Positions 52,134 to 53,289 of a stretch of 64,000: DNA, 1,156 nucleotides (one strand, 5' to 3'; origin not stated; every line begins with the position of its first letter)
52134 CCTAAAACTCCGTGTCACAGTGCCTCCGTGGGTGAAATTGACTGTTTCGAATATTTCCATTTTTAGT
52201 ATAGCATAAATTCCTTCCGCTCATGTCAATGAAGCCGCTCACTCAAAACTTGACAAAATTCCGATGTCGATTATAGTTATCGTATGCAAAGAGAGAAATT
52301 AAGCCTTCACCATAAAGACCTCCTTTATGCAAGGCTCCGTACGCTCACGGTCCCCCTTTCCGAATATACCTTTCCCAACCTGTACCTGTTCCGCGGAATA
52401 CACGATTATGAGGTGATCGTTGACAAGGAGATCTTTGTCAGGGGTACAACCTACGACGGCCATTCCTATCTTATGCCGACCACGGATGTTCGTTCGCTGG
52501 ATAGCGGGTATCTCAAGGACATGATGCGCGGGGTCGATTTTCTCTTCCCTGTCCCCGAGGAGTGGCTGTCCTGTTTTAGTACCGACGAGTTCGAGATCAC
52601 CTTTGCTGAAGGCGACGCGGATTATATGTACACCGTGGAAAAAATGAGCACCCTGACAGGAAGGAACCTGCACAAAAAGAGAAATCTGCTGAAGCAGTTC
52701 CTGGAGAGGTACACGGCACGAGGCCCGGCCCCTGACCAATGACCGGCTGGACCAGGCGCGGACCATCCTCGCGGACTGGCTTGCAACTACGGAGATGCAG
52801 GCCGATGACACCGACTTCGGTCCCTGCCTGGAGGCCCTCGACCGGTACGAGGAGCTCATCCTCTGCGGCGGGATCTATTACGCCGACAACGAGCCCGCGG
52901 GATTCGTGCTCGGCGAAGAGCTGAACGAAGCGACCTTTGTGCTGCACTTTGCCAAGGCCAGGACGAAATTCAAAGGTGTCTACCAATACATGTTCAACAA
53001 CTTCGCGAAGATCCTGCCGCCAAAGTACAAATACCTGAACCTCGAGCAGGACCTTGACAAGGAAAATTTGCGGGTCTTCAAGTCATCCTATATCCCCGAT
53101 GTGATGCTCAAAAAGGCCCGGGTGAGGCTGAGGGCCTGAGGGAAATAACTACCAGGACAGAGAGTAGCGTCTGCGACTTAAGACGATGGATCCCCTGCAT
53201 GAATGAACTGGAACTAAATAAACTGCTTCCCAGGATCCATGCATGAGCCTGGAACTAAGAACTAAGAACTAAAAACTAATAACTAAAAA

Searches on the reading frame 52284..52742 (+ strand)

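Call 70: search_protein_families(library=pfam, proteins=[window:52284-52742:+], max_evalue=0.001)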
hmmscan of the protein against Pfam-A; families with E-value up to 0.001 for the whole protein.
window:52284-52742:+ (152 aa): 1 family
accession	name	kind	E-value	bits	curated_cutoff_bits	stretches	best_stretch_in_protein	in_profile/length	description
PF09924.15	LPG_synthase_C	-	2.1e-08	34.1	27.5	1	26-146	9-134/298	Phosphatidylglycerol lysyltransferase, C-terminal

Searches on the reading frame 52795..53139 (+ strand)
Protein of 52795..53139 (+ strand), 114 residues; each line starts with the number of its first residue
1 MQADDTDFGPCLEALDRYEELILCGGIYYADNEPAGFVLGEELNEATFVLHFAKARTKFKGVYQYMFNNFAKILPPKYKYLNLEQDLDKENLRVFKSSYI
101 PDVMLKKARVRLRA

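Call 70: search_protein_families(library=pfam, proteins=[window:52795-53139:+], max_evalue=0.001)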
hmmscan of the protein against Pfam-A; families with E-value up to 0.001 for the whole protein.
window:52795-53139:+ (114 aa): 1 family
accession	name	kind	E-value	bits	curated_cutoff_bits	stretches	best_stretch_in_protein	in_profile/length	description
PF09924.15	LPG_synthase_C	-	2.6e-17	63.3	27.5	1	7-107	164-294/298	Phosphatidylglycerol lysyltransferase, C-terminal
